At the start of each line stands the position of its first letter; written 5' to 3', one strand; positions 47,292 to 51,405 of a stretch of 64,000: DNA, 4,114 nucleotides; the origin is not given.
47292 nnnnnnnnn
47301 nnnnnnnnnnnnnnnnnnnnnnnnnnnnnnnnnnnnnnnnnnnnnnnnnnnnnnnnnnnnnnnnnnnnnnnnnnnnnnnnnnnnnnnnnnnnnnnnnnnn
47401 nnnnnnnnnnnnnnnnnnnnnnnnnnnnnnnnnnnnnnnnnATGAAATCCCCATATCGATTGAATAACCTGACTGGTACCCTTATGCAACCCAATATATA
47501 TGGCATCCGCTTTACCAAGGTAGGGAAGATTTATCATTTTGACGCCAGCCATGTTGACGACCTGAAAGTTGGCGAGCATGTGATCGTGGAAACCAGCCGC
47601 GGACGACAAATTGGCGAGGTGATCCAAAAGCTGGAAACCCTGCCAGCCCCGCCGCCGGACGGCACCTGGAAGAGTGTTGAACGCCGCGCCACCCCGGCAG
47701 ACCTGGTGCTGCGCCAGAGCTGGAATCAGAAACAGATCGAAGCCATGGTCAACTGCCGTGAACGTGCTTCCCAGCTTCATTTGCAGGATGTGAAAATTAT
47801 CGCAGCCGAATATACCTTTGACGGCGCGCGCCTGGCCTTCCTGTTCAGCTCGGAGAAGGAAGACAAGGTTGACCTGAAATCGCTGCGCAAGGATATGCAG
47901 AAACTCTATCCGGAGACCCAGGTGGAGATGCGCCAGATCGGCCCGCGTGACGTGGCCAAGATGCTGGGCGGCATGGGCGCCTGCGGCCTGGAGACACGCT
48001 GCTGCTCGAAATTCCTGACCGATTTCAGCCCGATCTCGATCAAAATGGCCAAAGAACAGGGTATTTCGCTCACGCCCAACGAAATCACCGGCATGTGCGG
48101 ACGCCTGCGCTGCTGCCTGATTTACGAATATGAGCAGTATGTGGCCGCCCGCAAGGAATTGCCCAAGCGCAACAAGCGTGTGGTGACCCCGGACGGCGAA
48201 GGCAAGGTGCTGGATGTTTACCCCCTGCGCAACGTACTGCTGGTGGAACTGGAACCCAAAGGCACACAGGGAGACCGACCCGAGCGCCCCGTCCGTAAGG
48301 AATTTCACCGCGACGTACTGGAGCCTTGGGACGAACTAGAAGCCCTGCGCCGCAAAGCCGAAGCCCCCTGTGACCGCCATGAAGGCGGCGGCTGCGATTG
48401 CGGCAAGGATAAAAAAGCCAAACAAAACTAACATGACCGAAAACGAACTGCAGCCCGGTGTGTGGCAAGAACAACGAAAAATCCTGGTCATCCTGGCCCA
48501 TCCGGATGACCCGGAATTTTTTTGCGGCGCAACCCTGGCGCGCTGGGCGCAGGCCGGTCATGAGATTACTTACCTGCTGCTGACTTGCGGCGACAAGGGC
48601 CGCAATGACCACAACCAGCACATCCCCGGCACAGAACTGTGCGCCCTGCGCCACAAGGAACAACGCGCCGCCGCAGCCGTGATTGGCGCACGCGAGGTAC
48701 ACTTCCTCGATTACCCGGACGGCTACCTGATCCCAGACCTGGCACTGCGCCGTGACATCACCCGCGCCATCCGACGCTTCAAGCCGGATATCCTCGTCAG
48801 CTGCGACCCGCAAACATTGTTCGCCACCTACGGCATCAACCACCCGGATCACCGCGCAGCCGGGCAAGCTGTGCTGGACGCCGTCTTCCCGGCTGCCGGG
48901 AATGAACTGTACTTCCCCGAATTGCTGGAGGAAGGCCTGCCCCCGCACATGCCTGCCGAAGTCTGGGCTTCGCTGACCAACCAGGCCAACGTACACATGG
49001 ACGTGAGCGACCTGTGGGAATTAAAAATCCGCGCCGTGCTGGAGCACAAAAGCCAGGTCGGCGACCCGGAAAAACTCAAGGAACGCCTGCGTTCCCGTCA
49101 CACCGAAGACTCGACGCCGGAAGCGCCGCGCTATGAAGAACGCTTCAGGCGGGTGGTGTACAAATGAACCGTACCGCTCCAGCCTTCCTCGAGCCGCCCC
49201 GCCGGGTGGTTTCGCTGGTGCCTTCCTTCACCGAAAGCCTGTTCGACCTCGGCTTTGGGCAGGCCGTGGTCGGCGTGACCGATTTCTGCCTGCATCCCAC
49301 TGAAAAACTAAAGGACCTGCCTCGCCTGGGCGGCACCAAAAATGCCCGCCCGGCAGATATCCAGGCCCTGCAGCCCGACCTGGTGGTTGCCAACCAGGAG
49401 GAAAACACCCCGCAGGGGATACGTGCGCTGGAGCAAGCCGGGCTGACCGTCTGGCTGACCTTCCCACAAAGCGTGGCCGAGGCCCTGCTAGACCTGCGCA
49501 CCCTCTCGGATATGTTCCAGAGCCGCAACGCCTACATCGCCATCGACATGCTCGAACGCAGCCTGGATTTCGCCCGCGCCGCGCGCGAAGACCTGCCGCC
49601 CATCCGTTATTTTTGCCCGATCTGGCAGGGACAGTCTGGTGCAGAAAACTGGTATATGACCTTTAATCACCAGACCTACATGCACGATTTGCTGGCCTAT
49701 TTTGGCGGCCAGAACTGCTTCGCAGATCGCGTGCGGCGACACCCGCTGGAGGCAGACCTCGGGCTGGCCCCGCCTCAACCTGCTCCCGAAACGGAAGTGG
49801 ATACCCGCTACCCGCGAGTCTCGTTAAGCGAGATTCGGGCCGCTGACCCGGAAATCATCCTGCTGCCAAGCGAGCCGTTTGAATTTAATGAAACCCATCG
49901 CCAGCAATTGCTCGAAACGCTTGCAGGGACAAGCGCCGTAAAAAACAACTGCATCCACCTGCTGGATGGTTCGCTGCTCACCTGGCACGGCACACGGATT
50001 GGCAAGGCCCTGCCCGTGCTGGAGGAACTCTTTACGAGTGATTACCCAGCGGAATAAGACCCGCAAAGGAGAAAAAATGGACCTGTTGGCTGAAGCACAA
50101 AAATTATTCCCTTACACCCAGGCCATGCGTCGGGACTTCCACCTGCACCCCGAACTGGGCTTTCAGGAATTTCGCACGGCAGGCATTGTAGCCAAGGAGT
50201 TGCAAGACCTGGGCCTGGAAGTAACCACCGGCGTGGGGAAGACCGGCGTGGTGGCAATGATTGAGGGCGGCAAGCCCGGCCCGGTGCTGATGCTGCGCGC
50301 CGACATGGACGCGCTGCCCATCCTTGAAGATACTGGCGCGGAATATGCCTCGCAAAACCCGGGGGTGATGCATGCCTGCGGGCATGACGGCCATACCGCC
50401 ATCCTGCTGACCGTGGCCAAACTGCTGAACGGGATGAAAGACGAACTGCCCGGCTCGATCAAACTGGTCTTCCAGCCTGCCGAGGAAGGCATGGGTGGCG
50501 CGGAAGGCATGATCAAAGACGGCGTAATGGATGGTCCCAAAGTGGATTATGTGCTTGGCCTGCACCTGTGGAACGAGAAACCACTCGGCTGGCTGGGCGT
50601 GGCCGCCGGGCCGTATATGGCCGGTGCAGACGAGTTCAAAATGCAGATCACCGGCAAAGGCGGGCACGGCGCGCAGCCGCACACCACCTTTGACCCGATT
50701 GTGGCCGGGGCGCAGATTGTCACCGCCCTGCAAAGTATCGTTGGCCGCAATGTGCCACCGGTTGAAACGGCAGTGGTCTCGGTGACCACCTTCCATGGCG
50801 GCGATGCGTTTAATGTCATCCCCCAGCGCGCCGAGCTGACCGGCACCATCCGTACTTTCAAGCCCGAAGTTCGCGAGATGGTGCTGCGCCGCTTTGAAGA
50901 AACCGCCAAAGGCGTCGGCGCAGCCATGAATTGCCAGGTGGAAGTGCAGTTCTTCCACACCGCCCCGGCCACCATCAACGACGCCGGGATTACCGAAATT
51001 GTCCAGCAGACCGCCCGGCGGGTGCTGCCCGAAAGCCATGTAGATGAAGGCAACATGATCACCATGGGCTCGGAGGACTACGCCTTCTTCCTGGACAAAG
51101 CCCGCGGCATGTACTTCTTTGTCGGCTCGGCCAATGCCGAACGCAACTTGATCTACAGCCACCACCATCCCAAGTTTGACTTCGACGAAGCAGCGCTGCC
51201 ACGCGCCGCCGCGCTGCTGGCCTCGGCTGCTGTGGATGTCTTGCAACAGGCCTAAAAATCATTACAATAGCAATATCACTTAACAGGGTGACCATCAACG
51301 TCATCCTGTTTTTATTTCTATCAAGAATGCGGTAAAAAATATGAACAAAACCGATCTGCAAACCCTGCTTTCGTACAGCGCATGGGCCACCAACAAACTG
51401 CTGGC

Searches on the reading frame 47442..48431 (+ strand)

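Call 30: search_protein_families(library=pfam, proteins=[window:47442-48431:+], max_evalue=0.0001)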
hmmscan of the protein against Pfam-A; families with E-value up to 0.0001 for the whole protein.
window:47442-48431:+ (329 aa): 1 family
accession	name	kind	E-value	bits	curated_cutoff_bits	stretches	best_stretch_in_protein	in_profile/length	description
PF04468.17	PSP1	-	8.6e-17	61.7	27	1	77-166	1-86/86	PSP1 C-terminal conserved region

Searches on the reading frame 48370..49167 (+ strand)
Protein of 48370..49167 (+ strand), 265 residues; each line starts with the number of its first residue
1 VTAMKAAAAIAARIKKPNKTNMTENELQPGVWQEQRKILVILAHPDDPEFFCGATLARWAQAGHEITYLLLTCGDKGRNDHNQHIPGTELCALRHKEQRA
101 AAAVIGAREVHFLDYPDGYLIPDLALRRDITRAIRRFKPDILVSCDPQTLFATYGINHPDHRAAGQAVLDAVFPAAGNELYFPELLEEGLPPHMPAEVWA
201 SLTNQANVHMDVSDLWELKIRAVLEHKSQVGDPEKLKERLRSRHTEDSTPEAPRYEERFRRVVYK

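Call 30: search_protein_families(library=pfam, proteins=[window:48370-49167:+], max_evalue=0.0001)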
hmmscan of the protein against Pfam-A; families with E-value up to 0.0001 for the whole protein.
window:48370-49167:+ (265 aa): 1 family
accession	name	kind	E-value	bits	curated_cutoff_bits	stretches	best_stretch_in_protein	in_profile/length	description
PF02585.22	PIG-L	-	3.4e-32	112.1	28.2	1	39-171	1-128/129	GlcNAc-PI de-N-acetylase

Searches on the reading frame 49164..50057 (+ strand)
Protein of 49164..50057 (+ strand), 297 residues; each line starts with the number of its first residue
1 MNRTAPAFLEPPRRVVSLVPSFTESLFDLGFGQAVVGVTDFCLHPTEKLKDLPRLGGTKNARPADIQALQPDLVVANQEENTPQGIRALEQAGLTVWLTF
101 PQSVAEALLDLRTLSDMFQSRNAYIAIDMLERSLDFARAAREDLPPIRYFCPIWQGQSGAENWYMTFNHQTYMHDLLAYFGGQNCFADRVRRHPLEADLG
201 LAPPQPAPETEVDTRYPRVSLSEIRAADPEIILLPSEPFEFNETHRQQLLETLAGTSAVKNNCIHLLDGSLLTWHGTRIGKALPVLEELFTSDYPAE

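Call 30: search_protein_families(library=pfam, proteins=[window:49164-50057:+], max_evalue=0.0001)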
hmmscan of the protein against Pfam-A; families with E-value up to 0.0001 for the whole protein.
window:49164-50057:+ (297 aa): 1 family
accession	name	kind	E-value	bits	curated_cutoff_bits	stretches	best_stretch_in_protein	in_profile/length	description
PF01497.23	Peripla_BP_2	-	9.9e-14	51.7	27.5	1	15-268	1-232/235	Periplasmic binding protein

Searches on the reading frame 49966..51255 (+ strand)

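Call 30: search_protein_families(library=pfam, proteins=[window:49966-51255:+], max_evalue=0.0001)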
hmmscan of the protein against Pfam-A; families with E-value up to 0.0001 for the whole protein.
window:49966-51255:+ (429 aa): 2 families
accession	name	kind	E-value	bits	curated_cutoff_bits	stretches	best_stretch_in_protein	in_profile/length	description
PF01546.33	Peptidase_M20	-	5.3e-45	154.3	24.6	1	109-422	1-204/206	Peptidase family M20/M25/M40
PF07687.19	M20_dimer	-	4.6e-13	49.5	21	1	220-315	5-100/107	Peptidase dimerisation domain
